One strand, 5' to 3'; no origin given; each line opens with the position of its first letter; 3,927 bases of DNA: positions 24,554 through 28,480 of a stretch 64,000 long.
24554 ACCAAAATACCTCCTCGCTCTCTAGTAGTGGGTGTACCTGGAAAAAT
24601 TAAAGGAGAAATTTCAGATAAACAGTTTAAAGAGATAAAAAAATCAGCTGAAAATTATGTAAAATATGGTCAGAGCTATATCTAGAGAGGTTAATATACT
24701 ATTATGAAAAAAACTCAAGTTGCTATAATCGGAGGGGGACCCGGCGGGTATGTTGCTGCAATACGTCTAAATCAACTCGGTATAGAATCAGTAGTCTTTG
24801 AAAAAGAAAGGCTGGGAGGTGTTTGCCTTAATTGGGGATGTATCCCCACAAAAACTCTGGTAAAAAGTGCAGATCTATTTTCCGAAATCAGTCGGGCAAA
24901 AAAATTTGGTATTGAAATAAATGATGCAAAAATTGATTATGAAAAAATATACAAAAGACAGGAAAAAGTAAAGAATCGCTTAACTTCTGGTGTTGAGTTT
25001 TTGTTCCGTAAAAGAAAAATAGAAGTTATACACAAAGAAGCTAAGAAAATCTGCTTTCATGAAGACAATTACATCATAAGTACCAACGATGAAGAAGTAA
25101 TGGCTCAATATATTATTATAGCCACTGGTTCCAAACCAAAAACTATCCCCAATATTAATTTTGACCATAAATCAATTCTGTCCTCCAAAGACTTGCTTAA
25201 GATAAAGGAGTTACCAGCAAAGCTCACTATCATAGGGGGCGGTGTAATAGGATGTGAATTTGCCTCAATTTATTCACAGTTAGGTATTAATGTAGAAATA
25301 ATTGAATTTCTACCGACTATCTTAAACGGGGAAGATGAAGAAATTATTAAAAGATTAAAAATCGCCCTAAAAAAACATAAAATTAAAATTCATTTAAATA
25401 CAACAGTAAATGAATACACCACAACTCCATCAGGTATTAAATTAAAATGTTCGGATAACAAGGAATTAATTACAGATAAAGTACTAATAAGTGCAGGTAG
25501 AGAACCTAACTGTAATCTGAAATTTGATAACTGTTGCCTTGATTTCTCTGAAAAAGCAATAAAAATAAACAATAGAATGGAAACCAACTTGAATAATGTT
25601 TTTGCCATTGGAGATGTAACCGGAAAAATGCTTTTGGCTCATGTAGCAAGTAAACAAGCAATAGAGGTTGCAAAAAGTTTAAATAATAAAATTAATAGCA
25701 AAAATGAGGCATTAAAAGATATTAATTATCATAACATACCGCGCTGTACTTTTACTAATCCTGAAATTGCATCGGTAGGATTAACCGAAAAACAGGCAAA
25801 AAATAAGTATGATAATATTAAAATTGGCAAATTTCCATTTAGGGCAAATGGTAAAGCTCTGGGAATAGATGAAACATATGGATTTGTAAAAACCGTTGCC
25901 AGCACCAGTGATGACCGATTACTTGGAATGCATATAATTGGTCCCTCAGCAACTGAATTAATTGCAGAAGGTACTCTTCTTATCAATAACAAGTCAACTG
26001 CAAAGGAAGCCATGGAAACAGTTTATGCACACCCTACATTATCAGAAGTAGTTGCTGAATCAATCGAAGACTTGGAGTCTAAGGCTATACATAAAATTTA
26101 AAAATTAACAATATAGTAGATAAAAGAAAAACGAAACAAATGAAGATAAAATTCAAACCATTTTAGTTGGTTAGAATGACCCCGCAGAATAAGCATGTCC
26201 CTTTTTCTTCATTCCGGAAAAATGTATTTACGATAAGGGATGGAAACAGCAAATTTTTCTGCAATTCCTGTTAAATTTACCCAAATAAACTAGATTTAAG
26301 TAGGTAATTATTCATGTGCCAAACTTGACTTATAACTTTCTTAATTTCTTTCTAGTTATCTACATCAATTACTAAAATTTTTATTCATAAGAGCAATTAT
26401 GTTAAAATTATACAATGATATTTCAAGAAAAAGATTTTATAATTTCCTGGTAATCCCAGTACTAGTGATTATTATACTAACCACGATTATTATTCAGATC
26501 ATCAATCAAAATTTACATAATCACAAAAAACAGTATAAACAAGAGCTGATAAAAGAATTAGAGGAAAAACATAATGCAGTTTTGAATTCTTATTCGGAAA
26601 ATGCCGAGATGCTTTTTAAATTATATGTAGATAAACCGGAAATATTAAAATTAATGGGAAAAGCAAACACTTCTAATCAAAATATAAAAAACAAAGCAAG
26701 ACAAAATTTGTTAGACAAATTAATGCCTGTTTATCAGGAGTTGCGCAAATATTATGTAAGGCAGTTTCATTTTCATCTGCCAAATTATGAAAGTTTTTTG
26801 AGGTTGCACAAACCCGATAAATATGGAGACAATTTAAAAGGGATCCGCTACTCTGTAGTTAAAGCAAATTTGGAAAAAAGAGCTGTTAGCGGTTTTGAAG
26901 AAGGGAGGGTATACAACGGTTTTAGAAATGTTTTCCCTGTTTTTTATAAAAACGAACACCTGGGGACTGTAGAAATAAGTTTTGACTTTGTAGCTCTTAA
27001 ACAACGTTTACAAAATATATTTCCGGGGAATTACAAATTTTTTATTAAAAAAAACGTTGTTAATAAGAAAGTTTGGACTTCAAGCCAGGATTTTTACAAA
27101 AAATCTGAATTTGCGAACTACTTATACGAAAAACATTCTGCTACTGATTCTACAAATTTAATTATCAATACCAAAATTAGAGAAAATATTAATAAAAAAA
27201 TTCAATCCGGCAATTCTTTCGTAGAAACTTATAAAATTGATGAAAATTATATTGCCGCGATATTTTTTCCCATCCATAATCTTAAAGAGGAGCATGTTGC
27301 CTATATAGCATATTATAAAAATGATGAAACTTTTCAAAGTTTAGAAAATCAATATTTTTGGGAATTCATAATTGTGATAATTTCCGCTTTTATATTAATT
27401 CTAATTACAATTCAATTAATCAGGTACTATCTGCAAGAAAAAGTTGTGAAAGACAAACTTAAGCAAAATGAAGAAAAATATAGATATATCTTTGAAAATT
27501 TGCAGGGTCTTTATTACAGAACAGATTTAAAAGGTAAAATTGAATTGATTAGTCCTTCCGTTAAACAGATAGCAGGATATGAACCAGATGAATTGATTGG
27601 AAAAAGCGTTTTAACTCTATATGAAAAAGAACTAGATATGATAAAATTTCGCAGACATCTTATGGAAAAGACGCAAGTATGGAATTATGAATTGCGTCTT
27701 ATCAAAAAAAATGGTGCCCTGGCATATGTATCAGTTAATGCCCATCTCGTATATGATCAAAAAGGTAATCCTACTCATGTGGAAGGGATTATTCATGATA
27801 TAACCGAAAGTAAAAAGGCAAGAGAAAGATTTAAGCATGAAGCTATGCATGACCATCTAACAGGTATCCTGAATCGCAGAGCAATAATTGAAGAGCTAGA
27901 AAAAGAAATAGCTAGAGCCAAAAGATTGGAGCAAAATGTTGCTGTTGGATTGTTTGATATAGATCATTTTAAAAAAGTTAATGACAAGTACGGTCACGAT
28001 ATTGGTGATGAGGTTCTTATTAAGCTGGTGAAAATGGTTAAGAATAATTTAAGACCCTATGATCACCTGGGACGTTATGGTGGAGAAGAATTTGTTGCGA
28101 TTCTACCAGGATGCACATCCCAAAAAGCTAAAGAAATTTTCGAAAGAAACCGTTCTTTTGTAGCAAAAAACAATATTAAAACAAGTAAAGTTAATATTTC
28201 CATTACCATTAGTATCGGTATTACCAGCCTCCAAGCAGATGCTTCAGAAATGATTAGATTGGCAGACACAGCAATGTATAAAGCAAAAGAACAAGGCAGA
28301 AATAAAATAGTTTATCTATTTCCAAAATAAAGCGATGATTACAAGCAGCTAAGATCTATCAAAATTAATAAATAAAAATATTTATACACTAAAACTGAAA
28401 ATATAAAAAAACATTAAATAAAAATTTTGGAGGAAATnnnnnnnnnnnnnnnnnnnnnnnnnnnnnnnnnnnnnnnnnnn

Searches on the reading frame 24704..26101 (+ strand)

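Call 38: search_protein_families(library=pfam, proteins=[window:24704-26101:+], max_evalue=0.000001)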
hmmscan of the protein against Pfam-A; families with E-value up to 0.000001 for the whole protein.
window:24704-26101:+ (465 aa): 9 families
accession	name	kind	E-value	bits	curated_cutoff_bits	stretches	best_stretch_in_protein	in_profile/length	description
PF07992.20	Pyr_redox_2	-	3.4e-68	230.6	26.1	1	5-319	2-291/291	Pyridine nucleotide-disulphide oxidoreductase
PF02852.28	Pyr_redox_dim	-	7.3e-37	126.4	25.3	1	345-452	1-108/110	Pyridine nucleotide-disulphide oxidoreductase, dimerisation domain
PF13738.12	Pyr_redox_3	-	3.8e-24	85.9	30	1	8-303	2-305/305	Pyridine nucleotide-disulphide oxidoreductase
PF00070.33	Pyr_redox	-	1e-21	77.6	22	1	173-247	1-79/82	Pyridine nucleotide-disulphide oxidoreductase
PF01134.28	GIDA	-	2e-12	47.3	22.1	1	5-143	1-150/391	Glucose inhibited division protein A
PF13450.12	NAD_binding_8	-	1.3e-08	35.4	21.9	0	8-43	1-37/68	NAD(P)-binding Rossmann-like domain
PF03486.20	HI0933_like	-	1.5e-08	34.8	50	0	5-36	2-33/244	HI0933-like protein Rossmann domain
PF01494.25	FAD_binding_3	-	2.2e-07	30.9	22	0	3-35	1-33/349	FAD binding domain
PF01262.27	AlaDh_PNT_C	-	2.9e-07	30.6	23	0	171-220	28-78/214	Alanine dehydrogenase/PNT, C-terminal domain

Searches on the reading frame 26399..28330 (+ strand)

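Call 38: search_protein_families(library=pfam, proteins=[window:26399-28330:+], max_evalue=0.000001)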
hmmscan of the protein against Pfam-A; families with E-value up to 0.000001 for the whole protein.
window:26399-28330:+ (643 aa): 5 families
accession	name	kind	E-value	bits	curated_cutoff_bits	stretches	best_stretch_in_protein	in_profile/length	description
PF00990.26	GGDEF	-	1.1e-46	159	23.8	1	482-636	1-161/161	Diguanylate cyclase, GGDEF domain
PF13426.13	PAS_9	-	3e-15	56.8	27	1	375-470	7-103/103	PAS domain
PF14827.12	dCache_3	-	3.4e-14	53.4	25.7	1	93-224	40-171/239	Double sensory domain of two-component sensor kinase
PF00989.32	PAS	-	1.4e-10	41.7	22.6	1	360-468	2-113/113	PAS fold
PF08447.18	PAS_3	-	5.1e-10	39.9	25.6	1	384-465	4-89/89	PAS fold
